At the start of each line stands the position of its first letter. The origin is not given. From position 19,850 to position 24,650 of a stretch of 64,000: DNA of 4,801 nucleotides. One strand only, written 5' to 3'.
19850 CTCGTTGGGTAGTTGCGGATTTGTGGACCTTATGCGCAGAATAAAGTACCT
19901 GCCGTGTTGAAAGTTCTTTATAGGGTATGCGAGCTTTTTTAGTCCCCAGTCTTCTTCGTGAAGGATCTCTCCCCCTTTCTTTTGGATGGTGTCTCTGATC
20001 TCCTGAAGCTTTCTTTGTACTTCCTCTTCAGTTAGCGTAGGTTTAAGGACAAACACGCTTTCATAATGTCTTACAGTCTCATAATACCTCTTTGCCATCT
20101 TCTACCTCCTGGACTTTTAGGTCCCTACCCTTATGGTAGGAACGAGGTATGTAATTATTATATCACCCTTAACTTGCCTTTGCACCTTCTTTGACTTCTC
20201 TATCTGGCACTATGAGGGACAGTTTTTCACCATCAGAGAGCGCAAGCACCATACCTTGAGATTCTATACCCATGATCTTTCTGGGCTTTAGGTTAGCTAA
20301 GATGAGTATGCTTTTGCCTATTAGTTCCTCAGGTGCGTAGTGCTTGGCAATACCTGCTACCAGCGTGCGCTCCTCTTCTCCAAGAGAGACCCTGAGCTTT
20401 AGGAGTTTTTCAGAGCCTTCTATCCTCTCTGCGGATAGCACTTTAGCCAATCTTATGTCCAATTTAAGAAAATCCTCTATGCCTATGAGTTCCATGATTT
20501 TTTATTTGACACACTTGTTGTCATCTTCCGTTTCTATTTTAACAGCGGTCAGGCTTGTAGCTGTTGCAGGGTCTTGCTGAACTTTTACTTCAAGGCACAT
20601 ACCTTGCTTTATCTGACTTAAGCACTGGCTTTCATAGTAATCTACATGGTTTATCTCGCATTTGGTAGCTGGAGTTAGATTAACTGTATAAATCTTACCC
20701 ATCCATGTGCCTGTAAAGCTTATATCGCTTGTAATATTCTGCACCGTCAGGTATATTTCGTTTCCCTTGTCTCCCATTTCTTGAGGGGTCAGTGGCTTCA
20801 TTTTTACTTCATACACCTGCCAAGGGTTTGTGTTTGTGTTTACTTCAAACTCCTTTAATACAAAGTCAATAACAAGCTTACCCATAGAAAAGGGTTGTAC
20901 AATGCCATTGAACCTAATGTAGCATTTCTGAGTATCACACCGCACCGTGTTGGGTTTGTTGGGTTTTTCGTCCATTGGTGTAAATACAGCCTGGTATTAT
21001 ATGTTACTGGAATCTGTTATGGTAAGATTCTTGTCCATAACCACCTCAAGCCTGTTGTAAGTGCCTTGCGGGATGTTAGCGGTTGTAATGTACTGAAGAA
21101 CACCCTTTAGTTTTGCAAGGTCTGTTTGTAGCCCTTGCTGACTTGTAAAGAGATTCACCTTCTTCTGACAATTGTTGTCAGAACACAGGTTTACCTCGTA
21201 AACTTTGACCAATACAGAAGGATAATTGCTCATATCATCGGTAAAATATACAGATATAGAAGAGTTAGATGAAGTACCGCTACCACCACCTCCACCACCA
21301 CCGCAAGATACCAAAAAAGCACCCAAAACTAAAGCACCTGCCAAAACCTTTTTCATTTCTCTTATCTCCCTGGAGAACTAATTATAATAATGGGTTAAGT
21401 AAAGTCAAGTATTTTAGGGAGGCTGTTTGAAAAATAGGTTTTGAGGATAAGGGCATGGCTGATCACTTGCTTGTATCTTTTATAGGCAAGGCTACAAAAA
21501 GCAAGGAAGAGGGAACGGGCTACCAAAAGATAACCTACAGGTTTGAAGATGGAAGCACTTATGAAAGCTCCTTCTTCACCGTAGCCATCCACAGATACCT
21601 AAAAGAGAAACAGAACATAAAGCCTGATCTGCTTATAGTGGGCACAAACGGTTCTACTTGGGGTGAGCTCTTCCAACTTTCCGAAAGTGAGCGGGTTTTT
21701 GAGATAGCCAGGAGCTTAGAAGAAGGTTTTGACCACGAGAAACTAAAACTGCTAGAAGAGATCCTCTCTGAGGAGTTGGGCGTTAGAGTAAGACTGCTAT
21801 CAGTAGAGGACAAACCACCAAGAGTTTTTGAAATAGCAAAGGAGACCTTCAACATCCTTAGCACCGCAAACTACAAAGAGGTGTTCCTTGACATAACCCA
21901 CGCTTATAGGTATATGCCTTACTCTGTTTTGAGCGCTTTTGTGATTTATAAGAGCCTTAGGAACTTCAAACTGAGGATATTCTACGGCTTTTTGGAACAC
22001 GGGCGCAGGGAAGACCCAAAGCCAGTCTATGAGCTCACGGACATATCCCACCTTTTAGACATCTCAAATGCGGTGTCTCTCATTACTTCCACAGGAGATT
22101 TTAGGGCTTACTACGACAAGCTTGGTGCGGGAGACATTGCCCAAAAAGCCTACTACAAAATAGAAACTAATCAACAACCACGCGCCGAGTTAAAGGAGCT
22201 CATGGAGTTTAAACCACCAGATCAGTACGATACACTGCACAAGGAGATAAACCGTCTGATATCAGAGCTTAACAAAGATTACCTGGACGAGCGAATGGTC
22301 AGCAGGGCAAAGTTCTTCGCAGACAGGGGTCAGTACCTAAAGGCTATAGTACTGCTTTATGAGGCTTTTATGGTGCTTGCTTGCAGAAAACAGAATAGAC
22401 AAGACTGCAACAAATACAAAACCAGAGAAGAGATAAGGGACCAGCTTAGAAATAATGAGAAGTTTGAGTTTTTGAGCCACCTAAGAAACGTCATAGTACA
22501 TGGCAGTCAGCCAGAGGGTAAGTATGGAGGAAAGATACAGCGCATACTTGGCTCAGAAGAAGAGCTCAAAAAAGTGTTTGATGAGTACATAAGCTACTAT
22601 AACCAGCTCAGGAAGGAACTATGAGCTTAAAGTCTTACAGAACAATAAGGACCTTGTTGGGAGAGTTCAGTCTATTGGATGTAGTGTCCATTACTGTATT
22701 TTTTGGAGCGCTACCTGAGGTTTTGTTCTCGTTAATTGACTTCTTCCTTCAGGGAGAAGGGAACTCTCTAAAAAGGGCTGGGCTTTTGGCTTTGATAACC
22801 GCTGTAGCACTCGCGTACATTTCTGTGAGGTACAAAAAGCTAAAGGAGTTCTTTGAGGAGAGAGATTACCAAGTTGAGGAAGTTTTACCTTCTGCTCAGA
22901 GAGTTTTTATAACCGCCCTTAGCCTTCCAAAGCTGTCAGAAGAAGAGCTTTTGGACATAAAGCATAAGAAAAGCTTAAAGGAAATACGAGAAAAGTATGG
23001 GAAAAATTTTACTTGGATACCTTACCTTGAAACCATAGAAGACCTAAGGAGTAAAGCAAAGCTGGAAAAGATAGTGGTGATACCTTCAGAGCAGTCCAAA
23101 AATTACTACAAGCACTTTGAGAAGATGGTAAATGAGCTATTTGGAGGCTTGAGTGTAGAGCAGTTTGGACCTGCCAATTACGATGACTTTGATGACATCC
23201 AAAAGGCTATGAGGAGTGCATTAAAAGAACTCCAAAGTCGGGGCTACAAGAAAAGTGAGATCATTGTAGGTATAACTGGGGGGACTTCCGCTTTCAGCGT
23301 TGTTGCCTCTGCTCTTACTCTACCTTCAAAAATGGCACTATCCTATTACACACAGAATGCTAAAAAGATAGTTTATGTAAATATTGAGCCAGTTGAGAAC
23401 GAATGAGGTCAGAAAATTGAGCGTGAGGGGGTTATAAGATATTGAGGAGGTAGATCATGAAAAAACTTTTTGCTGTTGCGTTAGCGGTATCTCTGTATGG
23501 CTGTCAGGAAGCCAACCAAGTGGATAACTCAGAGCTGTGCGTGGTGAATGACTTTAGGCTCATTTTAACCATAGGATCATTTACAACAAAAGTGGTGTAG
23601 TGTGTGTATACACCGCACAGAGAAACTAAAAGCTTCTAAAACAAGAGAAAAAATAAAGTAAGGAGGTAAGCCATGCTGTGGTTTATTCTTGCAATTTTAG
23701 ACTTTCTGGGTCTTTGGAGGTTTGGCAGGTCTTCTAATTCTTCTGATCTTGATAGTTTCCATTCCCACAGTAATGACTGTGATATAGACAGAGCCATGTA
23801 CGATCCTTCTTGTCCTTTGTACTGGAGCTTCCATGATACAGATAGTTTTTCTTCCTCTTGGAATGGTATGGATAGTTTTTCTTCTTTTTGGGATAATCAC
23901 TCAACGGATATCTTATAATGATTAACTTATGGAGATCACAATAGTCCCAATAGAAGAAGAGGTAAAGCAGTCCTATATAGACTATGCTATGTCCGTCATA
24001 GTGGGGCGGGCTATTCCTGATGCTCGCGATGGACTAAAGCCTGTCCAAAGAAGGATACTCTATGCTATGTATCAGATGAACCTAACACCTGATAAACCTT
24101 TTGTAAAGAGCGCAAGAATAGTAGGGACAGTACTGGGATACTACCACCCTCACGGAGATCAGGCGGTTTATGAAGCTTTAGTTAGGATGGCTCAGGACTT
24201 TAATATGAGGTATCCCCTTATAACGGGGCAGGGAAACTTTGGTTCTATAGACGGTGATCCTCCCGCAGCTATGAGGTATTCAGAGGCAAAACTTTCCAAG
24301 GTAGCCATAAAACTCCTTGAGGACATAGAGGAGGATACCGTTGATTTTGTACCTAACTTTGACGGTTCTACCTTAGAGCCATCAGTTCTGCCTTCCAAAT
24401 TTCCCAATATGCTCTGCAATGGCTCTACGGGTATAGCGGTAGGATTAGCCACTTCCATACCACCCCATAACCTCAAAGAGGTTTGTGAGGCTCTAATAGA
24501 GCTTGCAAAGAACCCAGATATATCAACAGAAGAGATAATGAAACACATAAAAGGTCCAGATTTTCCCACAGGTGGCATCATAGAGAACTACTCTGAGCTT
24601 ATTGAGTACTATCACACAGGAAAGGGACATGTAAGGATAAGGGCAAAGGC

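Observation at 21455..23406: Orphan two-effector cOA operon (Csx1 RNase + TM-CARF) with no cas genes or array nearby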

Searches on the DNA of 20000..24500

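Call 74: search_rna_families(source=window, start=20000, end=24500, threshold=evalue, max_evalue=0.1)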
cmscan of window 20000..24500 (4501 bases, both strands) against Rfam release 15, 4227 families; matches with E-value up to 0.1: 0.
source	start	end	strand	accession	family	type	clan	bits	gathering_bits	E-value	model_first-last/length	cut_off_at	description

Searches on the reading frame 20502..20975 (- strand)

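Call 3: search_protein_families(library=pfam, proteins=[window:20502-20975:-], max_evalue=1)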
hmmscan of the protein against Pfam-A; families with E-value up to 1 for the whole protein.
window:20502-20975:- (157 aa): 2 families
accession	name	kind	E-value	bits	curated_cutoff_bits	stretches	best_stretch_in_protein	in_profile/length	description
PF22796.1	SlpA_N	-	0.054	14.1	27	1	79-131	42-89/166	SlpA N-terminal domain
PF18914.6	DUF5666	-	0.19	12.5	27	1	96-148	17-60/60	Domain of unknown function (DUF5666)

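Call 4: search_protein_families(library=ncbifam, proteins=[window:20502-20975:-], max_evalue=1)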
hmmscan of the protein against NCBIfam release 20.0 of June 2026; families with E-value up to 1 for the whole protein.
window:20502-20975:- (157 aa): 0 families

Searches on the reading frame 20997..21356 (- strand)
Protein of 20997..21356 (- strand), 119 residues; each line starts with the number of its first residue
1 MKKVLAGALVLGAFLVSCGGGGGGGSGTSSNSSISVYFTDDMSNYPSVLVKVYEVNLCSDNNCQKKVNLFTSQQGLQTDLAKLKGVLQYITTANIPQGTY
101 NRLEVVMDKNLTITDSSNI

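Call 3: search_protein_families(library=pfam, proteins=[window:20997-21356:-], max_evalue=1)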
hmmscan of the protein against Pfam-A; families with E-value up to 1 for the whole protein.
window:20997-21356:- (119 aa): 2 families
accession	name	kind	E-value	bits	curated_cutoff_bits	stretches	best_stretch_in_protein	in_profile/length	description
PF14321.11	DUF4382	-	3e-07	31.2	25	1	32-116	2-91/136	Domain of unknown function (DUF4382)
PF16967.11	TcfC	-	0.16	12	29.4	1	81-115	27-62/68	E-set like domain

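Call 4: search_protein_families(library=ncbifam, proteins=[window:20997-21356:-], max_evalue=1)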
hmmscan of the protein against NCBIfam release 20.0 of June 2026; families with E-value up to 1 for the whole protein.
window:20997-21356:- (119 aa): 2 families
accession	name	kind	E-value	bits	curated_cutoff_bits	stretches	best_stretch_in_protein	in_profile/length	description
NF033865.1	fusolisin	equivalog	0.00019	19.6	999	1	13-70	18-76/1006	fusolisin family autotransporter serine protease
NF033801.3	NprX_fam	subfamily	0.19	11.6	33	1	1-19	1-19/42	NprX family peptide pheromone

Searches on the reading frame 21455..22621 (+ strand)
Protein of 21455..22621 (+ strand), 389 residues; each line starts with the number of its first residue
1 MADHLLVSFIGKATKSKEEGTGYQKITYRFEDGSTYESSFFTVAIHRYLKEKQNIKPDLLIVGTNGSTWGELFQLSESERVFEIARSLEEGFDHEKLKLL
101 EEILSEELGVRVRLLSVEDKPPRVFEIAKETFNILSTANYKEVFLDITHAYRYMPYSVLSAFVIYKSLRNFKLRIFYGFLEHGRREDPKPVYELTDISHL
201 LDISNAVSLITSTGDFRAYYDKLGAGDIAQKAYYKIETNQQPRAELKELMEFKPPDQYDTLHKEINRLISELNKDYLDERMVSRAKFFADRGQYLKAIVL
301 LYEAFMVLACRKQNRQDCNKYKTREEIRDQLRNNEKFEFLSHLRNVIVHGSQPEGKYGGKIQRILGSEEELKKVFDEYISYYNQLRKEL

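Call 3: search_protein_families(library=pfam, proteins=[window:21455-22621:+], max_evalue=1)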
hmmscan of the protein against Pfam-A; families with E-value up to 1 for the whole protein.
window:21455-22621:+ (389 aa): 2 families
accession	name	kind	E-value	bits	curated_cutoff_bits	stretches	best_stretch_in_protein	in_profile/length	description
PF22230.1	Csx1_CARF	-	1.2e-06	29.4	24.7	1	21-163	10-140/163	CRISPR system endoribonuclease Csx1, CARF domain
PF13333.12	rve_2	-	0.0043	17.6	22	1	367-386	19-38/56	Integrase core domain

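Call 4: search_protein_families(library=ncbifam, proteins=[window:21455-22621:+], max_evalue=1)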
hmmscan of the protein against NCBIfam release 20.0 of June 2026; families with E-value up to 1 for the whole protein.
window:21455-22621:+ (389 aa): 4 families
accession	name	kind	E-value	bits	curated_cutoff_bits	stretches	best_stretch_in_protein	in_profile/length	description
TIGR02221.1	cas_TM1812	equivalog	1.1e-25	90.9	76.25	1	6-217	2-211/218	TIGR02221 family CRISPR-associated protein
TIGR02549.2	CRISPR_DxTHG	domain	2.2e-05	24.4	21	1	143-162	1-20/26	CRISPR-associated DxTHG motif protein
TIGR01897.1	cas_MJ1666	equivalog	0.0044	16.2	110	1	22-165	13-153/417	CRISPR-associated CARF protein Csx1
TIGR02209.1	ftsL_broad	equivalog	0.19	11.6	42.45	0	295-333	7-45/85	cell division protein FtsL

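Call 5: search_protein_families(library=padloc, proteins=[window:21455-22621:+], max_evalue=1)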
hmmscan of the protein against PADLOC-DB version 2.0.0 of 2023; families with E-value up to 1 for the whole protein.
window:21455-22621:+ (389 aa): 27 families (the best 25 are shown)
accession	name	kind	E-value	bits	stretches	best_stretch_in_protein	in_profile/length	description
PDLC01837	CARF2--CARF_HEPN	-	4.3e-91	304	1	3-385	3-379/380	-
PDLC01827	CARF2--CARF_HEPN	-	4.1e-67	225.1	1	4-387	3-392/393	-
PDLC01825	CARF2--CARF_HEPN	-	6.3e-56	188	1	4-380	2-378/382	-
PDLC01032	Csx1/Csm6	-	5.3e-35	119.5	1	4-384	3-340/412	CARF+HEPN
PDLC01345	Csx1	-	6e-33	112.8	1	6-313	2-266/267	CAS-III; associated_signaling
PDLC01826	CARF2--CARF_HEPN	-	7.6e-26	89.2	1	4-375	3-391/393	-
PDLC01834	CARF2--CARF_HEPN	-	3.6e-25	86.6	1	5-386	4-398/404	-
PDLC01621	Csx1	-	7.8e-25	86.2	1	6-335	1-297/340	CAS-III; associated_signaling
PDLC01824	CARF2--CARF_HEPN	-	1.8e-23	81.6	2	21-223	11-178/376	-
PDLC01281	Csx1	-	3.4e-22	77.4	1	6-217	2-184/191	CAS-III; associated_signaling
PDLC01843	CARF2--CARF_HEPN_CSX20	-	9.1e-18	62.4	2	5-219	4-193/498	-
PDLC01844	CARF2--CARF_HEPN_CSX3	-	1.2e-16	58.7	2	22-244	11-195/464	-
PDLC01839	CARF2--CARF_HEPN_CARF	-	4.7e-13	46.8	1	139-218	96-176/518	-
PDLC01842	CARF2--CARF_HEPN_CSX16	-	9.8e-13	45.9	1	6-228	3-185/478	-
PDLC01284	Csx1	-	1.5e-12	46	1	20-334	9-286/289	CAS-III; associated_signaling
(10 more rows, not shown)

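Call 28: find_related_loci(query=window:21455-22621:+, collection=genome_contigs, flank=10000)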
Query window:21455-22621:+ (389 aa) in genome_contigs; peptide patterns used: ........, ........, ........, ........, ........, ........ (x = any residue, [..] = any of these).
92 stretches matched a pattern, but none encodes a relative of the query by tblastn (E <= 1e-3).

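Call 39: search_solved_structures(query=window:21455-22621:+, max_evalue=1, show_alignments=2)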
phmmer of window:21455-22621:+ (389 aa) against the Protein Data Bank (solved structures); distinct sequences matched with E-value up to 1: 2.
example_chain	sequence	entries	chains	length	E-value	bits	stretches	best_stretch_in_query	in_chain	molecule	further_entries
4qrd_A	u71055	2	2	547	0.39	13.1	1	125-190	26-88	Methionyl-tRNA synthetase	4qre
6d6v_E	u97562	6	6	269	0.55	12.6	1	228-278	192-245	Telomerase holoenzyme Teb2 subunit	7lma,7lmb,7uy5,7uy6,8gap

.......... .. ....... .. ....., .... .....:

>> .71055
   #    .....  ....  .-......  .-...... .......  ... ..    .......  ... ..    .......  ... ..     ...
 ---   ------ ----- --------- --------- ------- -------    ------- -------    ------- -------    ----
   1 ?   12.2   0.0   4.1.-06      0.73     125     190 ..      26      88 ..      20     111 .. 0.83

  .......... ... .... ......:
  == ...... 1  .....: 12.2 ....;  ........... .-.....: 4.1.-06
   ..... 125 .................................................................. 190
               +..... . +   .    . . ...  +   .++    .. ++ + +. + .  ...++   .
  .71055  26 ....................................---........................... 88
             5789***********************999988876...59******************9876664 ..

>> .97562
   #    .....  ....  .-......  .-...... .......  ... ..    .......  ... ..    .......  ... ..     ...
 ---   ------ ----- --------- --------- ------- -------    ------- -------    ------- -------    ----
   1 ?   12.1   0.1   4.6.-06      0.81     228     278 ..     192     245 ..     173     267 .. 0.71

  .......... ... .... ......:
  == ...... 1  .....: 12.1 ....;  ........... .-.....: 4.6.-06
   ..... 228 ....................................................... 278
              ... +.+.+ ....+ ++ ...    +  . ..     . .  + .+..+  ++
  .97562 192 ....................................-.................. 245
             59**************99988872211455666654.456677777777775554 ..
